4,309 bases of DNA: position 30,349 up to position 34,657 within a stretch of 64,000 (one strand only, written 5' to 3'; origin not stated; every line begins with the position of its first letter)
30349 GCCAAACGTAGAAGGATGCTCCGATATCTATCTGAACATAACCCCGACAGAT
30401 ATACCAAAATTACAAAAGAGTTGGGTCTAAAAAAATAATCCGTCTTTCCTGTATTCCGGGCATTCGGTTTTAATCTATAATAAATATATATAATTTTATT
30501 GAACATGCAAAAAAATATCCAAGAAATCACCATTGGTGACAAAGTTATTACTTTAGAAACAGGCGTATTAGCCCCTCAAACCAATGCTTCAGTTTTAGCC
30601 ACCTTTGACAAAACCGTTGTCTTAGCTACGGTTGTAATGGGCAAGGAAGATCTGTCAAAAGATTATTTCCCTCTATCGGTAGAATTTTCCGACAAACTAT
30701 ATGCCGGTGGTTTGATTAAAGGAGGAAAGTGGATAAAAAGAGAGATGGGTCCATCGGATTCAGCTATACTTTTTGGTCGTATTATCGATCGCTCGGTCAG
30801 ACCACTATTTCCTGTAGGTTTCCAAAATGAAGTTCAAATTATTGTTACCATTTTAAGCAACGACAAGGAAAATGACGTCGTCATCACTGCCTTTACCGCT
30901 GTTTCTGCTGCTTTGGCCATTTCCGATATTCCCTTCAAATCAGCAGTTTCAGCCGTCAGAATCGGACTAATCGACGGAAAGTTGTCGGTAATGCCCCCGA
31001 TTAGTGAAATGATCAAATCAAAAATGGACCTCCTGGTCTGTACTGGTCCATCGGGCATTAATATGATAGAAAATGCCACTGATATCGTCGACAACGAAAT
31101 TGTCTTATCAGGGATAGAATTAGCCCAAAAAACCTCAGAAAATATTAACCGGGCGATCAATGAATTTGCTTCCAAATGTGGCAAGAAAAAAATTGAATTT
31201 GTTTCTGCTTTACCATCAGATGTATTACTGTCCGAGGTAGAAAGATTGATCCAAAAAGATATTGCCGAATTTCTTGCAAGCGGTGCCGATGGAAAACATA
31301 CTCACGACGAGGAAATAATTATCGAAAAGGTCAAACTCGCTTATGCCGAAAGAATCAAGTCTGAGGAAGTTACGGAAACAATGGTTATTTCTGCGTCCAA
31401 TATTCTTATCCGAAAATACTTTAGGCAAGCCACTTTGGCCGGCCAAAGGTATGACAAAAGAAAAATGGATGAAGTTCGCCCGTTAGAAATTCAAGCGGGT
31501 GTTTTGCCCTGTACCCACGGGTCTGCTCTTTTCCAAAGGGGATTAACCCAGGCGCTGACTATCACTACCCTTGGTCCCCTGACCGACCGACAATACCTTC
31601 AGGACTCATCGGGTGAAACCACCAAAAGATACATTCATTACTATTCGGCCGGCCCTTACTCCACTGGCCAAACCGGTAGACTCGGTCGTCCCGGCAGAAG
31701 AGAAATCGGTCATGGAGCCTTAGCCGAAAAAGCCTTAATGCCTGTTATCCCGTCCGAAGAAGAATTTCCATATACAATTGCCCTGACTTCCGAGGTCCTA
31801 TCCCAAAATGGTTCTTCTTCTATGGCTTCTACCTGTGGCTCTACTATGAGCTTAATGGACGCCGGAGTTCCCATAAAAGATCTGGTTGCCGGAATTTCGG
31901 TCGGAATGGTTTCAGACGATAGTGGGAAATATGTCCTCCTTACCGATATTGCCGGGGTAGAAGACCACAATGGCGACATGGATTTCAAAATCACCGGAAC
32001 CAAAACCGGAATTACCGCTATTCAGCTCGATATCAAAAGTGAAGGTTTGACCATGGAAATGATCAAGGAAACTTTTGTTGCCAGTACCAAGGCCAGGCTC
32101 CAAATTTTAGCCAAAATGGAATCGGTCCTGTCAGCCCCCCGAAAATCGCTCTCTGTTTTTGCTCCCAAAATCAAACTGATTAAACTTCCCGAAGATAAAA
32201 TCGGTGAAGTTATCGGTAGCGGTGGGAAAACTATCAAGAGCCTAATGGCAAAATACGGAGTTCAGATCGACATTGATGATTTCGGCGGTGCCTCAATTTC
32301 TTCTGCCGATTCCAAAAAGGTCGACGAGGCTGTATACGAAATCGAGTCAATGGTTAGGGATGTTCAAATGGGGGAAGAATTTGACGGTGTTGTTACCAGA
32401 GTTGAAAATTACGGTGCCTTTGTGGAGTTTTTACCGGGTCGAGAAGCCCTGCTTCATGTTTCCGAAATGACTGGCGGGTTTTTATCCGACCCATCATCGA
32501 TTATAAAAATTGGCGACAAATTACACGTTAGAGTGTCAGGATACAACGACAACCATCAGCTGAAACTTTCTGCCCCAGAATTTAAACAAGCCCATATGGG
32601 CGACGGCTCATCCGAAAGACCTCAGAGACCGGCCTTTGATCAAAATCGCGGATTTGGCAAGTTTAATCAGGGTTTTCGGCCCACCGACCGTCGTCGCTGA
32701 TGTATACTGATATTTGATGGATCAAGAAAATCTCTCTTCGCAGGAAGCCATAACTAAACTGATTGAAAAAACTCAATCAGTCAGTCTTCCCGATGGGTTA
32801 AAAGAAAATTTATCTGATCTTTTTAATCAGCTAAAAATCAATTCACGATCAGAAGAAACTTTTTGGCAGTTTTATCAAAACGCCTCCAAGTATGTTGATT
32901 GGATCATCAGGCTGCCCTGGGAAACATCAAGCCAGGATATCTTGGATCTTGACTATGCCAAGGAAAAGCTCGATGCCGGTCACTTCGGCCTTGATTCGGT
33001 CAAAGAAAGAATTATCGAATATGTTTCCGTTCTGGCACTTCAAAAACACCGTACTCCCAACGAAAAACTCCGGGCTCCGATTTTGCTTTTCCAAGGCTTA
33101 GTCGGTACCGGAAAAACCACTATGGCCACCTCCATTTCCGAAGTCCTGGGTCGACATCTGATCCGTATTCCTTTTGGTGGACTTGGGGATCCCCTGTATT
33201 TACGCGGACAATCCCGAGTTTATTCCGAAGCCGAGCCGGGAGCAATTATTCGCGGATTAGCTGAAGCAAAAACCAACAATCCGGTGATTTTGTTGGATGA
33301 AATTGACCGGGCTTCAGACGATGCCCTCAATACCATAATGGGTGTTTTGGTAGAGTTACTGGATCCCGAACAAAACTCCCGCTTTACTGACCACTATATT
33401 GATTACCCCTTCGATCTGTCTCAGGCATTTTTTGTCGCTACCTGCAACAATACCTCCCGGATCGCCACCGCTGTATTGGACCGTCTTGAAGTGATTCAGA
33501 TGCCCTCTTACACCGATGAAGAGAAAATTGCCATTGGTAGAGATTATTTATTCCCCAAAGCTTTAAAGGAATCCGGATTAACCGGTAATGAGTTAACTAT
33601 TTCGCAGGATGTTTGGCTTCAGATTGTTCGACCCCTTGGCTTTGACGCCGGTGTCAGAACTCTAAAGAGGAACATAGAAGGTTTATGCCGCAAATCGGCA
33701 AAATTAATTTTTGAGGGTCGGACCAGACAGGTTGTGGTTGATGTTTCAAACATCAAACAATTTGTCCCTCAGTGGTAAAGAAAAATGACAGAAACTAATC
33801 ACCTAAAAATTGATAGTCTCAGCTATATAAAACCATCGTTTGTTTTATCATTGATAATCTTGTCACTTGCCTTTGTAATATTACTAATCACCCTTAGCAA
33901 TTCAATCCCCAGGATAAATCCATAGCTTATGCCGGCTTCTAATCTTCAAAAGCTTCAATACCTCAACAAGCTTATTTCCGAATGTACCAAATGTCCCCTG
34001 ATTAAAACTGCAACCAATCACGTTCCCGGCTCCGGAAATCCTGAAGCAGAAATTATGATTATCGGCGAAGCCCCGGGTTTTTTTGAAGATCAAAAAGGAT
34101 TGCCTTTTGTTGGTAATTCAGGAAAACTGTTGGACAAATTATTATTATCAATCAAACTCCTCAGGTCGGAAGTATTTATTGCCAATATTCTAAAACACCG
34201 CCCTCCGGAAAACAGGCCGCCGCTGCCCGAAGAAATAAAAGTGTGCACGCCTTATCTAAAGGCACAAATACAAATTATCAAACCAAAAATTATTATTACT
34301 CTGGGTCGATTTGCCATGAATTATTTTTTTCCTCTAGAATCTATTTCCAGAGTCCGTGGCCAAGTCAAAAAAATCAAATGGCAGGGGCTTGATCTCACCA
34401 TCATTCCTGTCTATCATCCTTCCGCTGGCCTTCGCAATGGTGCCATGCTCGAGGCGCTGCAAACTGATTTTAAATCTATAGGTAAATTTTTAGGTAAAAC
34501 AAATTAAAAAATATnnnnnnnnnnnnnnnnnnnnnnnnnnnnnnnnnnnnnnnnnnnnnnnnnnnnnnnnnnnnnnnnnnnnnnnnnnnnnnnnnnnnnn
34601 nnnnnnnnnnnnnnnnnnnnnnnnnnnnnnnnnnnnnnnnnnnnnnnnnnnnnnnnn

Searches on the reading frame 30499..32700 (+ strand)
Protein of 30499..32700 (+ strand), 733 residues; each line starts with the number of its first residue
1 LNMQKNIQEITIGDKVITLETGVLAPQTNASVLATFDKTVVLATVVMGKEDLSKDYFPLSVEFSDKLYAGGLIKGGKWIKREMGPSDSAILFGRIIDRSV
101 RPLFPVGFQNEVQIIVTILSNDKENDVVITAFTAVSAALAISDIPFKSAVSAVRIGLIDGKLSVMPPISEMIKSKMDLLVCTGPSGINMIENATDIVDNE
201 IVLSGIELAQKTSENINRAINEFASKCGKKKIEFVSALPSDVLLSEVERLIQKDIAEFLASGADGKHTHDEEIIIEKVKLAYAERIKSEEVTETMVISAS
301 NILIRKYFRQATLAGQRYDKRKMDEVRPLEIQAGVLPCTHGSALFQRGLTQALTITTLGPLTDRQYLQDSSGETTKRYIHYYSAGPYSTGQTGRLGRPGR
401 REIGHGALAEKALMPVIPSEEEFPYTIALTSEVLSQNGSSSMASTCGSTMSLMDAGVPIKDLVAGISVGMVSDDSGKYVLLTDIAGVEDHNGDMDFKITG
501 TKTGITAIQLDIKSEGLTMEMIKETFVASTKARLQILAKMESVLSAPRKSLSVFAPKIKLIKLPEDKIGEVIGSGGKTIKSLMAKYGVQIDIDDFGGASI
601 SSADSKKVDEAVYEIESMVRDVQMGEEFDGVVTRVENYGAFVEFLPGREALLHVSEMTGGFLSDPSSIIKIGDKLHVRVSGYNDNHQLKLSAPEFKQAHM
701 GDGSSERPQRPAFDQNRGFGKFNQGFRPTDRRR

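Call 71: search_protein_families(library=pfam, proteins=[window:30499-32700:+], max_evalue=0.0001)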
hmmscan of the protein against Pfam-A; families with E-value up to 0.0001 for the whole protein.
window:30499-32700:+ (733 aa): 4 families
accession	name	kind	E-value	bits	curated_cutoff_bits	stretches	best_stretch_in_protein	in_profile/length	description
PF01138.27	RNase_PH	-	2.1e-47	161.2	25.5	2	17-145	5-130/130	3' exoribonuclease family, domain 1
PF00575.29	S1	-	6.6e-11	42.9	22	1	623-684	3-64/74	S1 RNA binding domain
PF00013.35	KH_1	-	2.7e-09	37.1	21.5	1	561-616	4-65/66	KH domain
PF03725.20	RNase_PH_C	-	8.4e-09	35.7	20.8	0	461-525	1-60/67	3' exoribonuclease family, domain 2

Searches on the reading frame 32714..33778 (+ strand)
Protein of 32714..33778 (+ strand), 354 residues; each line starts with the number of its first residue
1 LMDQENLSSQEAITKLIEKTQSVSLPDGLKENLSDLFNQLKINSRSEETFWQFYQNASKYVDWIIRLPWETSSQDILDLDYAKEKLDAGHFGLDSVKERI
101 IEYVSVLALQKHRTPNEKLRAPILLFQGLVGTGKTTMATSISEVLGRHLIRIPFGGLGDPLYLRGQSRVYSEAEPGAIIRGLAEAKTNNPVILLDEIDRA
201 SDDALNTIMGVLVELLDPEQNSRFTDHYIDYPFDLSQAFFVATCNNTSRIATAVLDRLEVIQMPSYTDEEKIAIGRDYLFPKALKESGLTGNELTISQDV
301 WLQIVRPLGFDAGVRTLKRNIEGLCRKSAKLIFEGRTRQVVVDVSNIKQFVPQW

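Call 71: search_protein_families(library=pfam, proteins=[window:32714-33778:+], max_evalue=0.0001)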
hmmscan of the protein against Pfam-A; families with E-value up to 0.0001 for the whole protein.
window:32714-33778:+ (354 aa): 3 families
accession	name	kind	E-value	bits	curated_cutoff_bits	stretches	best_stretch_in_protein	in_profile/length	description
PF00004.35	AAA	-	6.8e-16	59.4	21.2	1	124-262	1-127/131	ATPase family associated with various cellular activities (AAA)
PF22667.2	Lon_lid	-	1.6e-11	44.1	27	1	285-337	1-53/57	Lon protease AAA+ ATPase lid domain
PF07728.20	AAA_5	-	6.3e-07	29.9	22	1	124-248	2-125/139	AAA domain (dynein-related subfamily)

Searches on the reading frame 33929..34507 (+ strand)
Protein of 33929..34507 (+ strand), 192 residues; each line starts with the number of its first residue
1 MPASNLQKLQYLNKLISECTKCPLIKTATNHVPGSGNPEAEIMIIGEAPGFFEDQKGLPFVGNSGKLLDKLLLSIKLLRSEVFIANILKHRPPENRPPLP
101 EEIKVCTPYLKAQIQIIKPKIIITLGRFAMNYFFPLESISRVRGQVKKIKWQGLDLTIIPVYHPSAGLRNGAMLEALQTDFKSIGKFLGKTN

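Call 71: search_protein_families(library=pfam, proteins=[window:33929-34507:+], max_evalue=0.0001)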
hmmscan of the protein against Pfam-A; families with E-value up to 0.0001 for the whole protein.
window:33929-34507:+ (192 aa): 1 family
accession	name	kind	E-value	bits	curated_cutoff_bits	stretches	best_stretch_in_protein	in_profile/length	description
PF03167.25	UDG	-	3.1e-36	125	24.3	1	33-172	1-126/141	Uracil DNA glycosylase superfamily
